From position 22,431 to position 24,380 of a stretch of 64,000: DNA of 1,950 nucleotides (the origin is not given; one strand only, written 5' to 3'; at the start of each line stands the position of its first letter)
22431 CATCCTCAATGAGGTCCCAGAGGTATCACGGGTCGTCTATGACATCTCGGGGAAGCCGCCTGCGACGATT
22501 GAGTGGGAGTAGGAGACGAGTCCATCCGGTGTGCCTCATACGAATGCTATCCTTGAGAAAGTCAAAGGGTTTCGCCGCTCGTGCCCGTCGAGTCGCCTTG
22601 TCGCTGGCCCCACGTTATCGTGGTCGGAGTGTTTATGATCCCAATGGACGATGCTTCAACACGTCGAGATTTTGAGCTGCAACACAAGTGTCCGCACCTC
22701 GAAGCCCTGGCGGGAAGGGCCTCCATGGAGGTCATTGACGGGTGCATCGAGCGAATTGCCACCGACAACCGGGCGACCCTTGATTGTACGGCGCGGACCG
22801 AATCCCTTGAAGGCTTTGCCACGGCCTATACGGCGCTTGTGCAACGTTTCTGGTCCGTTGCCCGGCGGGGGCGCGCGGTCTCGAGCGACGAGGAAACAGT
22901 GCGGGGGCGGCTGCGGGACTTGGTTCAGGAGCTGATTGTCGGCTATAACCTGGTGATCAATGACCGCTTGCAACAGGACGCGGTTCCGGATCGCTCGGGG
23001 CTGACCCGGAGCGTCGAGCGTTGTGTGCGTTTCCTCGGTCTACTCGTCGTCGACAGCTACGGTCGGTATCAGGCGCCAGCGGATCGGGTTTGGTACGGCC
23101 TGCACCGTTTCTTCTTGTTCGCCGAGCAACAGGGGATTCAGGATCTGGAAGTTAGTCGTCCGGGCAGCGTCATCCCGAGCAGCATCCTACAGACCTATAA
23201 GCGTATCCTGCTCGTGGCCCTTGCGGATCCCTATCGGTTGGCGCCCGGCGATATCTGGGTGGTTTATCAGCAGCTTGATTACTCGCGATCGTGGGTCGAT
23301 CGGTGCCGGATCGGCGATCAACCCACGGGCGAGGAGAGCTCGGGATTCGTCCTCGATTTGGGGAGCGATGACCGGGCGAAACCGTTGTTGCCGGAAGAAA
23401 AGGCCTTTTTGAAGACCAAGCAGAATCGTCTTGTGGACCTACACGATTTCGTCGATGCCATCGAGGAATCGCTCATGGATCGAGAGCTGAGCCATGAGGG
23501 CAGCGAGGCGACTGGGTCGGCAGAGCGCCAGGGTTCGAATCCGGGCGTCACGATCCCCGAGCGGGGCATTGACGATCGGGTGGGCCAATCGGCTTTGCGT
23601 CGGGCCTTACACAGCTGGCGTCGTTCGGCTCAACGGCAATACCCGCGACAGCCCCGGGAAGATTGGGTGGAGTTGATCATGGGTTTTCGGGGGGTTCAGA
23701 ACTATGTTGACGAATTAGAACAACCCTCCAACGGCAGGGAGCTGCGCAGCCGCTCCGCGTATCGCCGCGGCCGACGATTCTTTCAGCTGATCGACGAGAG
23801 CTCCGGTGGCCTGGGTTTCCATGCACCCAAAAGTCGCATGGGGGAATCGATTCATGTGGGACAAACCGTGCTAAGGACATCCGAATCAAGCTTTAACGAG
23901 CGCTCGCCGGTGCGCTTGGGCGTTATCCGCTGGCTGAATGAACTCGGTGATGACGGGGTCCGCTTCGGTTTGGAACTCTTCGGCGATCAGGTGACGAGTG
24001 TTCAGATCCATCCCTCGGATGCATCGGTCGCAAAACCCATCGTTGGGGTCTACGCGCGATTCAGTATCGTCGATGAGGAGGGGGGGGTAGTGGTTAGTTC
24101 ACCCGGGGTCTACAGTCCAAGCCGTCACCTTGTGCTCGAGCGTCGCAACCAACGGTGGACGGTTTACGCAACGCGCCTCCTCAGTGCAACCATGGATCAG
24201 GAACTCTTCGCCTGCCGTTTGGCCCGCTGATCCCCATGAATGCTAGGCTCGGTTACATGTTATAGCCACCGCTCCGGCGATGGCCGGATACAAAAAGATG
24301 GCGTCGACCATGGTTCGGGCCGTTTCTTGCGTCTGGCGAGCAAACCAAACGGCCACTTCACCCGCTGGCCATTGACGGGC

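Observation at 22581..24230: Orphan 549-aa protein with C-terminal PilZ-like motifs wedged between guaBA and sspB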

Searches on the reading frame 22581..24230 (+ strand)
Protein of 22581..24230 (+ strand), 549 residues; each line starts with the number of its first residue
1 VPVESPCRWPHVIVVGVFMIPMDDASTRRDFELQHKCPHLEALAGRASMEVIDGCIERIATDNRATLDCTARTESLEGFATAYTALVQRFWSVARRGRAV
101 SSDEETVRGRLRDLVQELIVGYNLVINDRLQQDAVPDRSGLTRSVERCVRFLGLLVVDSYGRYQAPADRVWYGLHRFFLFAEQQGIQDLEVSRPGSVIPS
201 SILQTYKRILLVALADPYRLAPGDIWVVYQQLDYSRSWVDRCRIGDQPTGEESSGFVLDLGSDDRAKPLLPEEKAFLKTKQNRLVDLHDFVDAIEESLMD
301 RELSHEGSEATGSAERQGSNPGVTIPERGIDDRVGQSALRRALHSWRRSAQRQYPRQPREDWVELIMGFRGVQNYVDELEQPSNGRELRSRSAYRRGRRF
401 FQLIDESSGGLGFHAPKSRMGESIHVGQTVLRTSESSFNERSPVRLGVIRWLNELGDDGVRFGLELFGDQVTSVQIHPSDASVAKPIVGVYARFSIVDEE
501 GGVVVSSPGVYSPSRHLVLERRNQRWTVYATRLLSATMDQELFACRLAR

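Call 3: search_protein_families(library=pfam, proteins=[window:22581-24230:+], max_evalue=10)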
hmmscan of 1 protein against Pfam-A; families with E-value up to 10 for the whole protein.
window:22581-24230:+ (549 aa): 0 families

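Call 4: search_protein_families(library=ncbifam, proteins=[window:22581-24230:+], max_evalue=10)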
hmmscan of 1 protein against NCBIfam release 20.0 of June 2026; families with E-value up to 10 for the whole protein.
window:22581-24230:+ (549 aa): 0 families

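Call 5: search_solved_structures(query=window:22581-24230:+, max_evalue=10)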
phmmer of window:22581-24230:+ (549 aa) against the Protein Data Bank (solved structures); distinct sequences matched with E-value up to 10: 0.

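Call 6: find_homologous_proteins(query=window:22581-24230:+, max_evalue=0.001)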
Query window:22581-24230:+ (549 aa): 6 proteins with E <= 0.001 among 8000 candidates.
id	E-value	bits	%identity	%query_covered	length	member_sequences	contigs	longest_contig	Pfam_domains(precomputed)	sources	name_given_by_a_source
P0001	0.0e+0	1194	100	97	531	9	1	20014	PF27104.1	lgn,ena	-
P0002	3.0e-15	74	27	80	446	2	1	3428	PF27104.1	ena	-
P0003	3.5e-13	67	24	91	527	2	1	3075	PF27125.1,PF27104.1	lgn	-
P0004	3.1e-11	61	24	66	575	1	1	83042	PF27125.1,PF27104.1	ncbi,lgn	-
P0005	3.0e-9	54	22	92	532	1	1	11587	PF27125.1,PF27104.1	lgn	-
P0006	2.9e-5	41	26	49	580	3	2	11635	PF27125.1,PF27104.1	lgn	-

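Call 9: search_protein_families(library=pfam, proteins=[P0001, P0002, P0003, P0004, P0005, P0006], max_evalue=10)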
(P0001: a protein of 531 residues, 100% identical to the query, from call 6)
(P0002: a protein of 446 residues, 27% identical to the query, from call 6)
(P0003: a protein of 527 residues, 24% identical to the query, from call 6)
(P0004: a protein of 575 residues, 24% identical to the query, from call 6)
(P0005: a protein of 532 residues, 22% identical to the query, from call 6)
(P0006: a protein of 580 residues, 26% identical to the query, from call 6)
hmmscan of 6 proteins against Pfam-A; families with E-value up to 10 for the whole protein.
P0001 (531 aa): 0 families

P0002 (446 aa): 0 families

P0003 (527 aa): 1 family
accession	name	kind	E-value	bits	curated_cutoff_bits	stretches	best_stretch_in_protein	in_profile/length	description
PF20252.3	BIG2_C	-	0.026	15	27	1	120-175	50-106/177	BIG2 C-terminal domain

P0004 (575 aa): 3 families
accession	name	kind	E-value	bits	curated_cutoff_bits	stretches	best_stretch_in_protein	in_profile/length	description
PF07238.19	PilZ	-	0.033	15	22.5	1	406-469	23-85/102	PilZ domain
PF22422.2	MGH1-like_GH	-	0.057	13.4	27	1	156-256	14-120/356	Mannosylglycerate hydrolase MGH1-like glycoside hydrolase domain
PF14509.12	GH97_C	-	0.18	12.5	25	1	422-452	2-31/97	Glycosyl-hydrolase 97 C-terminal, oligomerisation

P0005 (532 aa): 0 families

P0006 (580 aa): 1 family
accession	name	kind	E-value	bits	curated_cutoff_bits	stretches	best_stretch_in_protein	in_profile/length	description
PF16940.10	Tic110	-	0.21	10.5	27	1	293-364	215-288/574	Chloroplast envelope transporter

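Call 12: list_cluster_members(proteins=[P0001, P0004, P0003, P0005, P0006, P0002])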
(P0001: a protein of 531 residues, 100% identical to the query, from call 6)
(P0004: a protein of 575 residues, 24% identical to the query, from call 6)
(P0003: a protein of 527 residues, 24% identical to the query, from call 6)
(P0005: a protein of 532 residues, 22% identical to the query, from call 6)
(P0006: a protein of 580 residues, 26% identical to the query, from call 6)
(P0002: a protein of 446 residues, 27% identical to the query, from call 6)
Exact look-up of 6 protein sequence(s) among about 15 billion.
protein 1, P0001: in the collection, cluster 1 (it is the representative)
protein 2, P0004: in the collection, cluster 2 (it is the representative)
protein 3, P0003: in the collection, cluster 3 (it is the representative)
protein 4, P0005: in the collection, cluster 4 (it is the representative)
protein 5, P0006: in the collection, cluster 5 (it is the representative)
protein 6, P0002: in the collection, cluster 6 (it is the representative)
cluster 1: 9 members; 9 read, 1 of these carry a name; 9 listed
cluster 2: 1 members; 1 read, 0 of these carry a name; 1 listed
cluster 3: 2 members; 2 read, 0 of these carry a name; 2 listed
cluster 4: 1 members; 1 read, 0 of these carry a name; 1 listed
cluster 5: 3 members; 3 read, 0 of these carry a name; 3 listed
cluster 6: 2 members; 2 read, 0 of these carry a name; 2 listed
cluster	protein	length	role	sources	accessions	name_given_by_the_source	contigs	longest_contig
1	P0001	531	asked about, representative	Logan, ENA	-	-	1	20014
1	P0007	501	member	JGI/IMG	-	hypothetical protein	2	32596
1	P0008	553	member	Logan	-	-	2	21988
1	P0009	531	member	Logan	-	-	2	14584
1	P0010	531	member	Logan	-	-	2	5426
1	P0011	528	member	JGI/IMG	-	-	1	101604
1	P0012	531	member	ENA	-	-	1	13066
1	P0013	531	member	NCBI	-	-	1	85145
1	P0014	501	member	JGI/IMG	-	-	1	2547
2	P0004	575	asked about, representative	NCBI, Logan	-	-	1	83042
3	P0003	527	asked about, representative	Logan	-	-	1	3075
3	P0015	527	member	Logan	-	-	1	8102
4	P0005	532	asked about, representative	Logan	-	-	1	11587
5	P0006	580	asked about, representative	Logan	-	-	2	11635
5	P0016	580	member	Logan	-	-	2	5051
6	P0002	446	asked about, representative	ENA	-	-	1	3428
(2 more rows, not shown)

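Call 15: find_homologous_proteins(query=A1, max_evalue=0.001)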
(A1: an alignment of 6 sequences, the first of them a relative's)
Query A1 (6 sequences) (531 aa, profile of the alignment): 5 proteins with E <= 0.001 among 8000 candidates.
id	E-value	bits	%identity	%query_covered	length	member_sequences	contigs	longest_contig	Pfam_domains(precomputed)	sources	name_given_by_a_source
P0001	1.1e-176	607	100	100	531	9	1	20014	PF27104.1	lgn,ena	-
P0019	1.6e-69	253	32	93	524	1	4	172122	PF27104.1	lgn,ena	-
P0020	4.0e-29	120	27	31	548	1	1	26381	PF27104.1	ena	-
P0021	6.4e-29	119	27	31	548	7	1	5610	PF27104.1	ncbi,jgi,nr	ncbi:MAG TPA: hypothetical protein VN707_05075 [Casimicrobiaceae bacterium]|nr:hypothetical protein 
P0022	1.0e-28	118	26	31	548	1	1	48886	PF27104.1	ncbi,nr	ncbi:MAG TPA: hypothetical protein VN858_09555 [Casimicrobiaceae bacterium]|nr:hypothetical protein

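Call 16: find_encoding_contigs(protein=P0019, flank=8000, max_places=4)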
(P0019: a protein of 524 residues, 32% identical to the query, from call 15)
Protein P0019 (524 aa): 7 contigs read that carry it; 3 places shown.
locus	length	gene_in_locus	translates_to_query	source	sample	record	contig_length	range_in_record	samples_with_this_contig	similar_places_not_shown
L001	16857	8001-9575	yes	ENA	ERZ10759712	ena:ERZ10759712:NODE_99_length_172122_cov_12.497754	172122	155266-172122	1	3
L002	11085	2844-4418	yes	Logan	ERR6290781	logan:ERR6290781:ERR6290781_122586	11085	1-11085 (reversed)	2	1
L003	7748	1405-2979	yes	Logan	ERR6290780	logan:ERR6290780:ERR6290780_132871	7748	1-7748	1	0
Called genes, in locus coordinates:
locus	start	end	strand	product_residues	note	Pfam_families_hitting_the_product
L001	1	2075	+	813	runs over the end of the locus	PF13567:DUF4131, PF03772:Competence, PF00753:Lactamase_B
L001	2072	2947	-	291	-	PF01913:FTR, PF02741:FTR_C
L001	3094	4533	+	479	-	PF04715:, PF00425:Chorismate_bind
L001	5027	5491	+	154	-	PF00210:Ferritin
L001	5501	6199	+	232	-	PF00106:adh_short, PF08659:KR, PF13460:NAD_binding_10, PF13561:adh_short_C2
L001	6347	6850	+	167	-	-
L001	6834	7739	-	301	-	PF00892:EamA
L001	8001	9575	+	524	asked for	PF27104:FimW_N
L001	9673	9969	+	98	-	-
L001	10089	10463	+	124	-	-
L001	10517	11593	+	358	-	PF21088:MS_channel_1st, PF00924:MS_channel_2nd, PF21082:MS_channel_3rd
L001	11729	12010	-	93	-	-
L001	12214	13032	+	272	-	PF01925:TauE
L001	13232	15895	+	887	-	PF17900:Peptidase_M1_N, PF01433:Peptidase_M1, PF11940:DUF3458, PF17432:DUF3458_C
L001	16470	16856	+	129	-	?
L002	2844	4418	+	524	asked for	PF27104:FimW_N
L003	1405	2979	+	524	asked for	PF27104:FimW_N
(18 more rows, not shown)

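Call 17: find_encoding_contigs(protein=P0004, flank=8000, max_places=3)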
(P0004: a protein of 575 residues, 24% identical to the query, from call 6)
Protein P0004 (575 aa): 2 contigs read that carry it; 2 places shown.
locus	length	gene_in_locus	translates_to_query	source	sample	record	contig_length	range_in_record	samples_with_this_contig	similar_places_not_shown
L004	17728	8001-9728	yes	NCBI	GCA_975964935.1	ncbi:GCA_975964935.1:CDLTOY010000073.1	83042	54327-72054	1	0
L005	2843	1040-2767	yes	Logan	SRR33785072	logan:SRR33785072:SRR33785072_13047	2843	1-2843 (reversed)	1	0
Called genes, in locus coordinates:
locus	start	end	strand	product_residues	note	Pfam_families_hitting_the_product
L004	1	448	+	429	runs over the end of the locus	PF01595:CNNM, PF00571:CBS, PF03471:CorC_HlyC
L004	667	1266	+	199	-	PF16697:Yop-YscD_cpl, PF00498:FHA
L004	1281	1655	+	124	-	PF07238:PilZ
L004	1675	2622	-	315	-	PF13489:Methyltransf_23 (faint), PF01170:UPF0020 (weak), PF05175:MTS, PF06325:PrmA, PF08242:Methyltransf_12 (weak), PF13649:Methyltransf_25, PF13847:Methyltransf_31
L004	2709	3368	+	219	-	PF02630:SCO1-SenC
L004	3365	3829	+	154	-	PF04314:LpqE-like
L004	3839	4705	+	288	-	PF27523:PSD, PF02666:PS_Dcarbxylase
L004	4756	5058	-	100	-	PF07238:PilZ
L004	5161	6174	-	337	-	PF00152:tRNA-synt_2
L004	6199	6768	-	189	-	PF08207:EFP_N, PF01132:EFP, PF09285:Elong-fact-P_C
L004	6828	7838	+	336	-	PF04055:Radical_SAM, PF13353:Fer4_12 (weak)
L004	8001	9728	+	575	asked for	PF27104:FimW_N, PF27125:FimW_C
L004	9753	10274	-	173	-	PF13527:Acetyltransf_9, PF00583:Acetyltransf_1, PF13508:Acetyltransf_7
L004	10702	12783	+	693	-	PF00072:Response_reg (weak), PF13426:PAS_9 (weak), PF00990:GGDEF, PF00563:EAL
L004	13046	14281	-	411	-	PF06245:DUF1015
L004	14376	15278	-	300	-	PF01435:Peptidase_M48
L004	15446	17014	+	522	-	PF00672:HAMP, PF00211:Guanylate_cyc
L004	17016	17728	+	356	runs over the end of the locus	PF07719:TPR_2 (faint), PF13414:TPR_11 (faint)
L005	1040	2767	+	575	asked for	PF27104:FimW_N, PF27125:FimW_C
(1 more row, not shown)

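Call 22: search_protein_representatives(alignment_id=A1)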
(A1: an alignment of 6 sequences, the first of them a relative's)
Query: 6 sequences, 538 profile positions. Proteins with E-value up to 0.001 (for the whole library): 5706; up to 1e-10: 4427; up to 1e-30: 2619. The best 150 are listed.
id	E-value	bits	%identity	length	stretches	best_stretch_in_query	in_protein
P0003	5.8e-217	738.0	-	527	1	2-537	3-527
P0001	3.6e-177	606.7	-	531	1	13-537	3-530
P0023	8.2e-171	585.7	-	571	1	2-536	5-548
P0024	5.1e-152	523.7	-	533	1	2-535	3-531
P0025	3.8e-149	514.2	-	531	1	2-535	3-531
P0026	6.8e-142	490.2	-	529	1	4-535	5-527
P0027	2.5e-139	481.8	-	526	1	2-537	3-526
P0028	1.6e-135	469.2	-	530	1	2-536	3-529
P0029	6.9e-135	467.1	-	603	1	11-535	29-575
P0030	1.7e-132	459.3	-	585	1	17-537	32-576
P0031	1.6e-129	449.5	-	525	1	9-534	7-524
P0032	5.2e-126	437.8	-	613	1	9-535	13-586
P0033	2.4e-125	435.6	-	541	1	8-537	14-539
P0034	4.5e-125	434.7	-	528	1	2-536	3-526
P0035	1.2e-123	430.0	-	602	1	11-536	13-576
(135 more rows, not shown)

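Call 25: search_solved_structures(query=A2, max_evalue=10, show_alignments=2)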
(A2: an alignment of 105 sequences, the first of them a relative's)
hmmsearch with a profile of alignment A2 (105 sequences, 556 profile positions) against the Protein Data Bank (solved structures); distinct sequences matched with E-value up to 10: 4.
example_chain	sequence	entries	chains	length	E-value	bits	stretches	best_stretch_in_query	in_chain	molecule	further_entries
5dd8_A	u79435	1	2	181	0.18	13.4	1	277-331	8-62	Transcriptional regulator, MarR family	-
8ylm_A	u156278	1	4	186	0.28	12.8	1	277-331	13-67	Transcriptional regulator, MarR family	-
2fbk_A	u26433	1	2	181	0.33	12.5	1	277-331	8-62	transcriptional regulator, MarR family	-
7xl9_A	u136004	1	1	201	0.38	12.3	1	277-331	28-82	Transcriptional regulator, MarR family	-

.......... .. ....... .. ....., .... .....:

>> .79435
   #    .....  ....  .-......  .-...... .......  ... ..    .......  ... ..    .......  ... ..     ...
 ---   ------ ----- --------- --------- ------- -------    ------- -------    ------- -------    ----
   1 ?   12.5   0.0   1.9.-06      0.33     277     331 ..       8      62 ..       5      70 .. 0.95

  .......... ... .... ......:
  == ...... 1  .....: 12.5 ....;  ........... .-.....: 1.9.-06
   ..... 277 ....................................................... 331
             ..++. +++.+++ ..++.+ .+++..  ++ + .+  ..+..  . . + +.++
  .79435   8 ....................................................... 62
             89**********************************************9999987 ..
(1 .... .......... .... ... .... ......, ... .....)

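Call 26: find_homologous_proteins(query=A2, max_evalue=1e-10)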
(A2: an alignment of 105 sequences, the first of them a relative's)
Query A2 (105 sequences) (531 aa, profile of the alignment): 3 proteins with E <= 1e-10 among 8000 candidates.
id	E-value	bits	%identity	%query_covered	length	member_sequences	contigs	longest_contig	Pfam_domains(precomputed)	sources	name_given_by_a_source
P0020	7.5e-102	360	27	31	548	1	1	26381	PF27104.1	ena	-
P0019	2.5e-93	332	32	93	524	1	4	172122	PF27104.1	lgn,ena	-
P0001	6.5e-87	310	100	100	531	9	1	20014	PF27104.1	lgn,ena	-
